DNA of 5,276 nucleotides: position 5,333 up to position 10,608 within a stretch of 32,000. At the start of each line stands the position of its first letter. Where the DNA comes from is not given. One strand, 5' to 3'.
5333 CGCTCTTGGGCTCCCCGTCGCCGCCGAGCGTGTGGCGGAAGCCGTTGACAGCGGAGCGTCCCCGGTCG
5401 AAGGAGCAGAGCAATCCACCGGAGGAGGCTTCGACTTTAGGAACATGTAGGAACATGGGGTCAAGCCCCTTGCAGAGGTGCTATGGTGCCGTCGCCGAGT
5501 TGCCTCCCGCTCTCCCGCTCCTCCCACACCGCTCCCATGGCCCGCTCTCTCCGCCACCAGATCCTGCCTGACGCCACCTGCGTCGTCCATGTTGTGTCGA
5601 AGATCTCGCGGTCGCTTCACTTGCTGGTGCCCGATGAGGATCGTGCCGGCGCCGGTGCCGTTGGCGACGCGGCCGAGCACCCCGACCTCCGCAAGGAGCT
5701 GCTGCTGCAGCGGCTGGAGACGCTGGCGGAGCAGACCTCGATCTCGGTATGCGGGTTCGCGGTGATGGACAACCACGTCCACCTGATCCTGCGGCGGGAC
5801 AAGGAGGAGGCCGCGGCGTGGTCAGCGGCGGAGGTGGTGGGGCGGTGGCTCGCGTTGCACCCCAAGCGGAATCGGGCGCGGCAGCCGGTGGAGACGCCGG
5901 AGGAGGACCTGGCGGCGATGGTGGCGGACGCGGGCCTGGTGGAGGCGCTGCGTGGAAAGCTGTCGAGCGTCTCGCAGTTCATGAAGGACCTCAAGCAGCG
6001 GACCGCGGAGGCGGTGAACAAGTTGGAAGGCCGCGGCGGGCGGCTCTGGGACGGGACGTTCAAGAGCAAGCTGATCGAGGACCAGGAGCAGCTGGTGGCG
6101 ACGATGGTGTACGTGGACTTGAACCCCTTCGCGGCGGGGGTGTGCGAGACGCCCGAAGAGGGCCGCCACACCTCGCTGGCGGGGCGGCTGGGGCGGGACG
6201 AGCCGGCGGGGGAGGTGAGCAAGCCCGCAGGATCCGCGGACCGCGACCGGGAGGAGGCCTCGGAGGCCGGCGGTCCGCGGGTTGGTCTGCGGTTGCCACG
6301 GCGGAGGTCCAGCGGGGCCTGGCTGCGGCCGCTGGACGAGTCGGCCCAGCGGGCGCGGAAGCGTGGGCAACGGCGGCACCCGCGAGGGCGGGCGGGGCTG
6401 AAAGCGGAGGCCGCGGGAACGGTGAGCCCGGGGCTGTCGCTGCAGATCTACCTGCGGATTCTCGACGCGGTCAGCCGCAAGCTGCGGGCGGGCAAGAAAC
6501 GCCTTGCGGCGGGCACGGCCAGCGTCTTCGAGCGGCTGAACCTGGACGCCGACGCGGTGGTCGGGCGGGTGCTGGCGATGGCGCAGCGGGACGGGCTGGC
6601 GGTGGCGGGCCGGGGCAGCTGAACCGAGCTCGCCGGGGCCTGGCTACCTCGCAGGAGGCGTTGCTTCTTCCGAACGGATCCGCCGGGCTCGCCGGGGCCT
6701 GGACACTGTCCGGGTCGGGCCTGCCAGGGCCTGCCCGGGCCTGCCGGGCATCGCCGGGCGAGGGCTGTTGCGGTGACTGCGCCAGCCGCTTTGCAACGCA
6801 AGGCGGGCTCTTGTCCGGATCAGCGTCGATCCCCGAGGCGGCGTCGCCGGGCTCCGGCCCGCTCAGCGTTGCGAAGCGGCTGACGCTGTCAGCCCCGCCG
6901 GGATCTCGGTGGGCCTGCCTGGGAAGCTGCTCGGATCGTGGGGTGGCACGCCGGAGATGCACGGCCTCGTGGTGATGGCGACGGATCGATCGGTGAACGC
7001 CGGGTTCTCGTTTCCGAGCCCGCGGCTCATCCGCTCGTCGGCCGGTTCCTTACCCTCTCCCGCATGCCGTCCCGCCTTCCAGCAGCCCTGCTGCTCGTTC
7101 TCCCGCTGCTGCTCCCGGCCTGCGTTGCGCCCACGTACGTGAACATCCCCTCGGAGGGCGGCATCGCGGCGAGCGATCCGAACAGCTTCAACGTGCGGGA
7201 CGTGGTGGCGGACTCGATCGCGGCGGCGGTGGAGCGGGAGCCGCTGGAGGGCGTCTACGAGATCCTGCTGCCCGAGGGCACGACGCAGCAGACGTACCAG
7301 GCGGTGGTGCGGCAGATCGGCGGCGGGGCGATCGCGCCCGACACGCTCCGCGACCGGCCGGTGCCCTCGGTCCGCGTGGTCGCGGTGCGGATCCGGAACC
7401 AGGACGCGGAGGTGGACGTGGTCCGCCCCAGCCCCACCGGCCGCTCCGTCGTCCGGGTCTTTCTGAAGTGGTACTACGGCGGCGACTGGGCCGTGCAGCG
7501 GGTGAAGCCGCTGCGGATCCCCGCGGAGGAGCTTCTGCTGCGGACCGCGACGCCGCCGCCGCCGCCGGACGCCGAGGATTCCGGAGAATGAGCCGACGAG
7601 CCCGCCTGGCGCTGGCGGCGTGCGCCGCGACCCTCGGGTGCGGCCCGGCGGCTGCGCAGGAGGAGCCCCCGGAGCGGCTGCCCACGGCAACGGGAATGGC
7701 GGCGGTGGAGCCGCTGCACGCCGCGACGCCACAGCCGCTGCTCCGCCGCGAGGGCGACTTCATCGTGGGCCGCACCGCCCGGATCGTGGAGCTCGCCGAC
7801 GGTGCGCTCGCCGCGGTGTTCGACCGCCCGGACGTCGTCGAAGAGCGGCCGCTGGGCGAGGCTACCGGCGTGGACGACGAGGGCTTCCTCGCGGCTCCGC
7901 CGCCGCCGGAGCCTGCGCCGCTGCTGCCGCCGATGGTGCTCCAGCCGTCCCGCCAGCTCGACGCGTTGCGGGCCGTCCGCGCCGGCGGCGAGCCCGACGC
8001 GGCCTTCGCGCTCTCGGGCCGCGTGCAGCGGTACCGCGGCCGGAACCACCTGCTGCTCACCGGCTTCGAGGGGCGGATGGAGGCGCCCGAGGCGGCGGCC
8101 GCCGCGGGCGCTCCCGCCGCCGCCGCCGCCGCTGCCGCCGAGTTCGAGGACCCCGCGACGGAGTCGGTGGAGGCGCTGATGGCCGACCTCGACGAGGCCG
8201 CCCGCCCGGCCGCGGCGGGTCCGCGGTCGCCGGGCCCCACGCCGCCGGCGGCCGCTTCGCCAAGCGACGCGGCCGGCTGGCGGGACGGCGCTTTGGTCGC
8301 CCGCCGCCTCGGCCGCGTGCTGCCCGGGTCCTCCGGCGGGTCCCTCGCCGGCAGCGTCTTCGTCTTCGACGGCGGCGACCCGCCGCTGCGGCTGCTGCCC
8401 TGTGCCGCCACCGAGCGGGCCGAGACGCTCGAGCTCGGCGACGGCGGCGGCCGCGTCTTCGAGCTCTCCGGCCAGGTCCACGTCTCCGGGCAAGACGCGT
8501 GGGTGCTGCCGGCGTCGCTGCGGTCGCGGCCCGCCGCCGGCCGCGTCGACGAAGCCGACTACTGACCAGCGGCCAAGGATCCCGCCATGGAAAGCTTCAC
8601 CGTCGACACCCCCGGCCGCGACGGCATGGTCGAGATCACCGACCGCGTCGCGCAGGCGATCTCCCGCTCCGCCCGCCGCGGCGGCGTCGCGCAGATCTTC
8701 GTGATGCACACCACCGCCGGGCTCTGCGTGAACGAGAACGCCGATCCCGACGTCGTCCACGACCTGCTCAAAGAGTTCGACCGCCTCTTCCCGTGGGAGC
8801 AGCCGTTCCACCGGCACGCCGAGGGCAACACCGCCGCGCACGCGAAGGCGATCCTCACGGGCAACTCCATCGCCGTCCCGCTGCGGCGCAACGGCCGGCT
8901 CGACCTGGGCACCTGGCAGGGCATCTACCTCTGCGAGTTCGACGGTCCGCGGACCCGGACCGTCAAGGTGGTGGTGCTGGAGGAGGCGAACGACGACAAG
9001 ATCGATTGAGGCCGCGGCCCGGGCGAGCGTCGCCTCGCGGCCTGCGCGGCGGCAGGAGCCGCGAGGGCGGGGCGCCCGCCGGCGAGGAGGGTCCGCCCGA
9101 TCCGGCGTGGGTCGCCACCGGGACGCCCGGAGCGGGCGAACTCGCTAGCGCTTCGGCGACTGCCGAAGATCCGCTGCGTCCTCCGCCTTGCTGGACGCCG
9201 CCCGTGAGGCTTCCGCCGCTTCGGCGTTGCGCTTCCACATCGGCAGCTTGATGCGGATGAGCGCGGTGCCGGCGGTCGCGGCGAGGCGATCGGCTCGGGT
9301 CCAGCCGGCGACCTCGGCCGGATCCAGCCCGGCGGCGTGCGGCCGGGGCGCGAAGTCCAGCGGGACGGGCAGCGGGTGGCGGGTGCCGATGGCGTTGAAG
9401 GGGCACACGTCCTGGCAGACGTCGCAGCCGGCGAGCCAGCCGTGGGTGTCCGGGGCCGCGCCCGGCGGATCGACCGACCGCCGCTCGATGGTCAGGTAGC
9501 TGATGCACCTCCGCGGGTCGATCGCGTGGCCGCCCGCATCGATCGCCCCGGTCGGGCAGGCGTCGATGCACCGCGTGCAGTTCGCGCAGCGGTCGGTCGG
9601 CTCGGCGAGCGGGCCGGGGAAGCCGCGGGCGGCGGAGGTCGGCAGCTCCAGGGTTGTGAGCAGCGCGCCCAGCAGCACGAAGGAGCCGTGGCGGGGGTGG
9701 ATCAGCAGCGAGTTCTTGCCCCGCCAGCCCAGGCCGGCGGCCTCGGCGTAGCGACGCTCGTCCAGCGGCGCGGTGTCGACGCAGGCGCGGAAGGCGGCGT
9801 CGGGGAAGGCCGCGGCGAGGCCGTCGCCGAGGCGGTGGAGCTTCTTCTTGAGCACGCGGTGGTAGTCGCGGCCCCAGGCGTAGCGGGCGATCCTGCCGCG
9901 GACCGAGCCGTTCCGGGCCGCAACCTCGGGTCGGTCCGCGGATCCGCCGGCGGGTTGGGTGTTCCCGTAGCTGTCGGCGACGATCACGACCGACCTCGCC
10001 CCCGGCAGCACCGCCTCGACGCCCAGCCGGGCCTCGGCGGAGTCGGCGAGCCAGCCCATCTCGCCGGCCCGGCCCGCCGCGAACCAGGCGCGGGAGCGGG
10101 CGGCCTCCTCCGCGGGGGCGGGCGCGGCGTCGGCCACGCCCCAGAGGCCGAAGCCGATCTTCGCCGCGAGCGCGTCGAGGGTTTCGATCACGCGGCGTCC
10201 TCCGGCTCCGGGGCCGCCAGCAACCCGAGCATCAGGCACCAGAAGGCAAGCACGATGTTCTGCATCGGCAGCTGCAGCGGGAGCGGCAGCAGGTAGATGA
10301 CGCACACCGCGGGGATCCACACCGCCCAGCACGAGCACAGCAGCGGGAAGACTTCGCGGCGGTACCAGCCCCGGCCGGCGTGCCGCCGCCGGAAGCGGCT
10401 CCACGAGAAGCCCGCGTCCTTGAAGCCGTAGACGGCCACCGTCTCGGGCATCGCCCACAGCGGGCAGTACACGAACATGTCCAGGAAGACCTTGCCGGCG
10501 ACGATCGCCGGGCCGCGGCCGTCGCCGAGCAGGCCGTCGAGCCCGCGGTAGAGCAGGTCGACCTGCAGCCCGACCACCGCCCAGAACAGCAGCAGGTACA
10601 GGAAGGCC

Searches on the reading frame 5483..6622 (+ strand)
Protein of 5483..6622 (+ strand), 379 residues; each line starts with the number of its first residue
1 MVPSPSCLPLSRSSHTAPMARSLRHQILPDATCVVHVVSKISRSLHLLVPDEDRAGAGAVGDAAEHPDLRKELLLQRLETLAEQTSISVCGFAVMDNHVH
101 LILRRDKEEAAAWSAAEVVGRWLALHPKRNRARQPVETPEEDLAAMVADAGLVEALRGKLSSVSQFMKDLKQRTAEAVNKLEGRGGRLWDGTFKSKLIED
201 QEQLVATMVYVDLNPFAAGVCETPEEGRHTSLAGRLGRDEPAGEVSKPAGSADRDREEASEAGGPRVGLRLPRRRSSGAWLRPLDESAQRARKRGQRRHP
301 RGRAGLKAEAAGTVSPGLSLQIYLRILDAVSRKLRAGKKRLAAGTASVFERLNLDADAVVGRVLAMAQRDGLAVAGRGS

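Call 6: search_protein_families(library=pfam, proteins=[window:5483-6622:+], max_evalue=0.01)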
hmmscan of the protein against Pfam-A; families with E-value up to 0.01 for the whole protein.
window:5483-6622:+ (379 aa): 1 family
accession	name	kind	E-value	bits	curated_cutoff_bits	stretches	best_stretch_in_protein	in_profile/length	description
PF01797.21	Y1_Tnp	-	0.00014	22.4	23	0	72-106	26-60/121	Transposase IS200 like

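Call 44: search_protein_families(library=ncbifam, proteins=[window:5537-6619:+], max_evalue=0.1)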
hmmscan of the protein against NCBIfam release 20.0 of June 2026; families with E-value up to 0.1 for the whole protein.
window:5537-6619:+ (361 aa): 2 families
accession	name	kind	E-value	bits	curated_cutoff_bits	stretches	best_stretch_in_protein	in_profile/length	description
NF047646.1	REP_Tyr_transpos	equivalog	2.5e-12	46.9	80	2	143-208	70-142/146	REP-associated tyrosine transposase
NF033573.1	transpos_IS200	equivalog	0.065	13.5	55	0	58-86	36-64/126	IS200/IS605 family transposase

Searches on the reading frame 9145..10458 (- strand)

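Call 36: search_protein_families(library=pfam, proteins=[window:9145-10458:-], max_evalue=0.001)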
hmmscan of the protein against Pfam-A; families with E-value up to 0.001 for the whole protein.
window:9145-10458:- (437 aa): 11 families
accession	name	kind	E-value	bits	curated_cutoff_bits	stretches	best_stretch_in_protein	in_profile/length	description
PF08331.15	QueG_DUF1730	-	2.1e-20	72.8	25.1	1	144-229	1-77/77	Epoxyqueuosine reductase QueG, DUF1730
PF13484.11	Fer4_16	-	3.9e-19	69.6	30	1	290-355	1-66/66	4Fe-4S double cluster binding domain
PF00037.32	Fer4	-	2.6e-07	30.6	21.1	1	288-307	5-24/24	4Fe-4S binding domain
PF12838.12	Fer4_7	-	1.3e-06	29.2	27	1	290-356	1-52/52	4Fe-4S dicluster domain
PF13237.11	Fer4_10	-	1.4e-05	25.4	25.5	0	288-320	6-44/53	4Fe-4S dicluster domain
PF13187.11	Fer4_9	-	2.5e-05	24.7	27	0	289-306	35-52/52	4Fe-4S dicluster domain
PF13183.11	Fer4_8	-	6.6e-05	23.8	27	0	284-304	47-67/68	4Fe-4S dicluster domain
PF14697.11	Fer4_21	-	7.2e-05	23.3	35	0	289-308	6-25/59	4Fe-4S dicluster domain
PF12837.12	Fer4_6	-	0.0001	22.5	25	1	289-306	7-24/24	4Fe-4S binding domain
PF25160.1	LdpA_Fe-S-bd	-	0.00023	21.3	27.6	0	288-308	25-45/49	LdpA Fe-S cluster-binding domain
PF12800.12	Fer4_4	-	0.00032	21.3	24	0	288-304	1-17/17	4Fe-4S binding domain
